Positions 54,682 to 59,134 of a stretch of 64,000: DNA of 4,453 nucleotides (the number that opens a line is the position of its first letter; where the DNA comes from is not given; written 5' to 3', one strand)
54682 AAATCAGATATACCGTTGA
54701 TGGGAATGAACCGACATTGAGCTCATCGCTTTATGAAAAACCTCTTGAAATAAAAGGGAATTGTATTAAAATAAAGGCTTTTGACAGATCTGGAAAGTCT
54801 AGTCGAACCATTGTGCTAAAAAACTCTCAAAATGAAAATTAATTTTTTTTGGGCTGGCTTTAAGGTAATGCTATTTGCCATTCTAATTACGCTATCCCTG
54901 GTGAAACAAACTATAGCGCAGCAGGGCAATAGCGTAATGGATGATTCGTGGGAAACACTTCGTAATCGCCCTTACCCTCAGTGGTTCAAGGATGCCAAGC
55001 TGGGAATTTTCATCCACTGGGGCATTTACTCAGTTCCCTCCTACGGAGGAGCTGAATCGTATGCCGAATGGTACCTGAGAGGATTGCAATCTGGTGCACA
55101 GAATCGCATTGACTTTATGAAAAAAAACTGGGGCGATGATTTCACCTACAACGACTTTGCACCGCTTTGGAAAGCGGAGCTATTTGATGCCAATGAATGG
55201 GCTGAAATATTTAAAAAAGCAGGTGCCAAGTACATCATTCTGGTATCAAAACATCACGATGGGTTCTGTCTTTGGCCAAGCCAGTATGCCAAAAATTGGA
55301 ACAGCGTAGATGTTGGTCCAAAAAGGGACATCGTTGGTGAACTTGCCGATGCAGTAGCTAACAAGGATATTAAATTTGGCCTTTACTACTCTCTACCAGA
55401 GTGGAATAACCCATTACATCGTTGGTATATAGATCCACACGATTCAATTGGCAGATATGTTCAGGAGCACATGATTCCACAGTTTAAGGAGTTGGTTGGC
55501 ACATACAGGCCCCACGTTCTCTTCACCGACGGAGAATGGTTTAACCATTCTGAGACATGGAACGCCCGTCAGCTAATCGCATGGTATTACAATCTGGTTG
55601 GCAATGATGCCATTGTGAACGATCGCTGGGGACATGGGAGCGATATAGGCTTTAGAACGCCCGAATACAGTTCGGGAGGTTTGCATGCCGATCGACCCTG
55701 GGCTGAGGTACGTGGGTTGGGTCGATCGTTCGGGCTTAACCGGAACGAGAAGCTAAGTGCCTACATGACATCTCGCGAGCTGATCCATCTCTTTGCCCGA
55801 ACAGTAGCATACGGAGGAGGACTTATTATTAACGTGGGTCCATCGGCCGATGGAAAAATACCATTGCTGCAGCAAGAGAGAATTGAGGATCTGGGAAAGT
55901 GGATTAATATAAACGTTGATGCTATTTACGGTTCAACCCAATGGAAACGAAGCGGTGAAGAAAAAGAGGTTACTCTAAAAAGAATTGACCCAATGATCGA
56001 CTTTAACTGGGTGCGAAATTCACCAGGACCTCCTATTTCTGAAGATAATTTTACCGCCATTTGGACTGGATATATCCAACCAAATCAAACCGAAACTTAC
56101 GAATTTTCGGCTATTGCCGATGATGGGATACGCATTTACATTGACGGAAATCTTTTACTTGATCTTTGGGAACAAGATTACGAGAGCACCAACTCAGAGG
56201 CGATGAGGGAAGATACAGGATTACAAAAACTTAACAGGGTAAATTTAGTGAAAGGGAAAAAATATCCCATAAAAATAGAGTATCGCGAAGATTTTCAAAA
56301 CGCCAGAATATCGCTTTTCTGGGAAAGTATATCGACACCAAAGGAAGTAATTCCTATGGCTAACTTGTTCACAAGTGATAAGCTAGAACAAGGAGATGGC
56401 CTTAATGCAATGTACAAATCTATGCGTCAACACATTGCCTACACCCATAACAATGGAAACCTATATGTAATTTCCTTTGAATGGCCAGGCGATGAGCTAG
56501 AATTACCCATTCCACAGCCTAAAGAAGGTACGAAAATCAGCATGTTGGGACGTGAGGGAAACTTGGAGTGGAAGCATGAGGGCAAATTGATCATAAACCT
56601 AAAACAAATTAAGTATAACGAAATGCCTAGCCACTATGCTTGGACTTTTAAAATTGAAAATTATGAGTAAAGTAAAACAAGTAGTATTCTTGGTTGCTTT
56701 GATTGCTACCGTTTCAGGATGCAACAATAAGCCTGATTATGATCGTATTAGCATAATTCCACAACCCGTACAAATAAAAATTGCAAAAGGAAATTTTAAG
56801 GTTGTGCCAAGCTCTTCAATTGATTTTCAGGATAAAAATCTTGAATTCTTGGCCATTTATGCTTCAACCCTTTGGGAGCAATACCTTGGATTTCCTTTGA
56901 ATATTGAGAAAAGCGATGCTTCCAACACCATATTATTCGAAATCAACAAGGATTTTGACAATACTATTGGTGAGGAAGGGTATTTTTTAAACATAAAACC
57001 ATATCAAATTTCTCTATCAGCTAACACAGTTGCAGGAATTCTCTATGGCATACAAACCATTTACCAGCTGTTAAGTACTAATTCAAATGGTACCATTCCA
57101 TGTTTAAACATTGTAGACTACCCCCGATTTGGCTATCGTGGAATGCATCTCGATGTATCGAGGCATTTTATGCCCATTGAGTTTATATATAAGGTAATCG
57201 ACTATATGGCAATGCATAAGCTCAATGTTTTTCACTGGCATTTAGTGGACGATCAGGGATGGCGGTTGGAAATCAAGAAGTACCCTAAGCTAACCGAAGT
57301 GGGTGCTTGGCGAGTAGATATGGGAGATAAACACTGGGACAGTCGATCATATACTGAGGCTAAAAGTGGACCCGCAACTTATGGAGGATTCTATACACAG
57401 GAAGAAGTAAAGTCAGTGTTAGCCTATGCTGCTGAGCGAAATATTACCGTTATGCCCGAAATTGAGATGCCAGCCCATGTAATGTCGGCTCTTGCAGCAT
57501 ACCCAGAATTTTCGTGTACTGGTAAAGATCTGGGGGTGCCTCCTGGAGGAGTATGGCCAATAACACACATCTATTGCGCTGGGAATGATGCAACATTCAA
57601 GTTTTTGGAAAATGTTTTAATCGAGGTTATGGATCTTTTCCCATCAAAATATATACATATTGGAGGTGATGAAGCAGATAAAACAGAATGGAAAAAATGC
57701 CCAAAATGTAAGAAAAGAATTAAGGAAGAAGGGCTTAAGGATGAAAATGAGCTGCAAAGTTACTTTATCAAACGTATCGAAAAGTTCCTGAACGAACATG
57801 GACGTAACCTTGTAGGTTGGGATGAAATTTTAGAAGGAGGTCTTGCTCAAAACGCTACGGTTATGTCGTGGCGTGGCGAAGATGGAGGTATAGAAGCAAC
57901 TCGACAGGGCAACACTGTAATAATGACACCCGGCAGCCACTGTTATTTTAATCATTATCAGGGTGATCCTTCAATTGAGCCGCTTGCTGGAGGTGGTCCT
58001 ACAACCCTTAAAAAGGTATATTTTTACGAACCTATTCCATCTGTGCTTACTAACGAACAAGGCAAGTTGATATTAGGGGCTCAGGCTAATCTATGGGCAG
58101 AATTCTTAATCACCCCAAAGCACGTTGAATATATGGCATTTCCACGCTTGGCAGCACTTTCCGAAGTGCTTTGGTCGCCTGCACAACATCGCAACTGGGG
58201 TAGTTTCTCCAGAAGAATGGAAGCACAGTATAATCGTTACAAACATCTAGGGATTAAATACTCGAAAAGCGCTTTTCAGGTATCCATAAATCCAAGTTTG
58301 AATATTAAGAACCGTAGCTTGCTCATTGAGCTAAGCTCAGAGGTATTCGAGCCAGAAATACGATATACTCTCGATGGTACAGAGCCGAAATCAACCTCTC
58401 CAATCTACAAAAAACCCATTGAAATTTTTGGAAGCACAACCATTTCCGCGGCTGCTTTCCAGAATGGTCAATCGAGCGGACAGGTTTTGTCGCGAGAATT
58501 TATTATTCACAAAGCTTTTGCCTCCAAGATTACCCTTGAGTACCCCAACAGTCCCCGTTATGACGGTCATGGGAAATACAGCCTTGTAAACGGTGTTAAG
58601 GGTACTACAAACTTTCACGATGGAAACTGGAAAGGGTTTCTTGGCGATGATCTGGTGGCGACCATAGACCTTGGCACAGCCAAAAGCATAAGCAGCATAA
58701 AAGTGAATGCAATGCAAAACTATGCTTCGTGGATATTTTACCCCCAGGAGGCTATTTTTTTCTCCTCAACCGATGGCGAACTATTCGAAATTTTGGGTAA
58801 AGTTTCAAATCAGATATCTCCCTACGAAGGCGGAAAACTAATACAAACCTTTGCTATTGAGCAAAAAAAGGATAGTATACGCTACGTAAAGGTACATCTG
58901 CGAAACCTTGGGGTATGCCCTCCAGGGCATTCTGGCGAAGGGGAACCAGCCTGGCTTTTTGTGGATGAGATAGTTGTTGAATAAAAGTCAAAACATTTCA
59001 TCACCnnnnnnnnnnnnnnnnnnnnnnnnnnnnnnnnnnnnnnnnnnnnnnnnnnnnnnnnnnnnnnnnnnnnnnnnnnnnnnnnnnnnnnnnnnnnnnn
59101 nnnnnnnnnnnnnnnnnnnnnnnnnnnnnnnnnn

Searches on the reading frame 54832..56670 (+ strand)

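Call 63: search_protein_families(library=pfam, proteins=[window:54832-56670:+], max_evalue=0.000001)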
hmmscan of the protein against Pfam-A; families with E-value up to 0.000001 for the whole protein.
window:54832-56670:+ (612 aa): 4 families
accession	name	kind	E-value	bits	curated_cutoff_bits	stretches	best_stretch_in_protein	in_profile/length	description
PF01120.23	Alpha_L_fucos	-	7.5e-108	361.5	25.2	1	28-361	6-343/345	Alpha-L-fucosidase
PF07691.17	PA14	-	6.3e-27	94.6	24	1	377-499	16-135/147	PA14 domain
PF16757.11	Fucosidase_C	-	1.1e-14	55.1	25.6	1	531-609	5-88/88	Alpha-L-fucosidase C-terminal domain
PF10528.15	GLEYA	-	2e-08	34.9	26.2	1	407-489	1-81/91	GLEYA domain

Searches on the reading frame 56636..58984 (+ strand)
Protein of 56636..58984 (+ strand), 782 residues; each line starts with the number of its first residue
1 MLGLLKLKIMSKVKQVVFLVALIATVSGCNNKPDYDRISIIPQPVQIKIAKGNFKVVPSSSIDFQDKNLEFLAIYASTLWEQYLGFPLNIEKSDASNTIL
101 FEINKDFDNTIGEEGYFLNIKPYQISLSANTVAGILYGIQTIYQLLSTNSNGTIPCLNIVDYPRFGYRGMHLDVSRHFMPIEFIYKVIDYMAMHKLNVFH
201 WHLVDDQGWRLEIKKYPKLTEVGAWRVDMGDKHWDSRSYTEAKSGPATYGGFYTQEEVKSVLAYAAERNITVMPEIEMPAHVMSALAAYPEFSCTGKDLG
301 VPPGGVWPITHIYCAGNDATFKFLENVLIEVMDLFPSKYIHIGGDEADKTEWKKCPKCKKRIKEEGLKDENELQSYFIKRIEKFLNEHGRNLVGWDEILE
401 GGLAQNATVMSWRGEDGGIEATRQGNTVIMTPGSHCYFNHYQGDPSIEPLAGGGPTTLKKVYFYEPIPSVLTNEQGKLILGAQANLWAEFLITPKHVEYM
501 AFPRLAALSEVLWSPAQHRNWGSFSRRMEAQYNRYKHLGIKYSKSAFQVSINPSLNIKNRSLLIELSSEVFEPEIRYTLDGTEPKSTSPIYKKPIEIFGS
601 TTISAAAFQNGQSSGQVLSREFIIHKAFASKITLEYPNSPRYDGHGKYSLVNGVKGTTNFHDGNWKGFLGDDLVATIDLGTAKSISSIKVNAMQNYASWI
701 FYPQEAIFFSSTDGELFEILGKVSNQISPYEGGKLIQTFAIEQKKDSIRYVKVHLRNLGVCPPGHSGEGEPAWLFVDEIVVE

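Call 63: search_protein_families(library=pfam, proteins=[window:56636-58984:+], max_evalue=0.000001)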
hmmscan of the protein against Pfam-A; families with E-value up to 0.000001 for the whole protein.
window:56636-58984:+ (782 aa): 4 families
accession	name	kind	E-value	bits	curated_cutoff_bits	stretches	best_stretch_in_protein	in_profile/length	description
PF00728.28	Glyco_hydro_20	-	3.2e-120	402.1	22.3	1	165-515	1-347/348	Glycosyl hydrolase family 20, catalytic domain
PF02838.20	Glyco_hydro_20b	-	1.3e-21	78.1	26.1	1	38-162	2-124/124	Glycosyl hydrolase family 20, domain 2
PF13287.12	Fn3_assoc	-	1.8e-15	57.2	23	1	564-622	1-59/59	Fn3 associated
PF13290.12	CHB_HEX_C_1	-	2.8e-14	53.2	22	1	564-617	12-65/67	Chitobiase/beta-hexosaminidase C-terminal domain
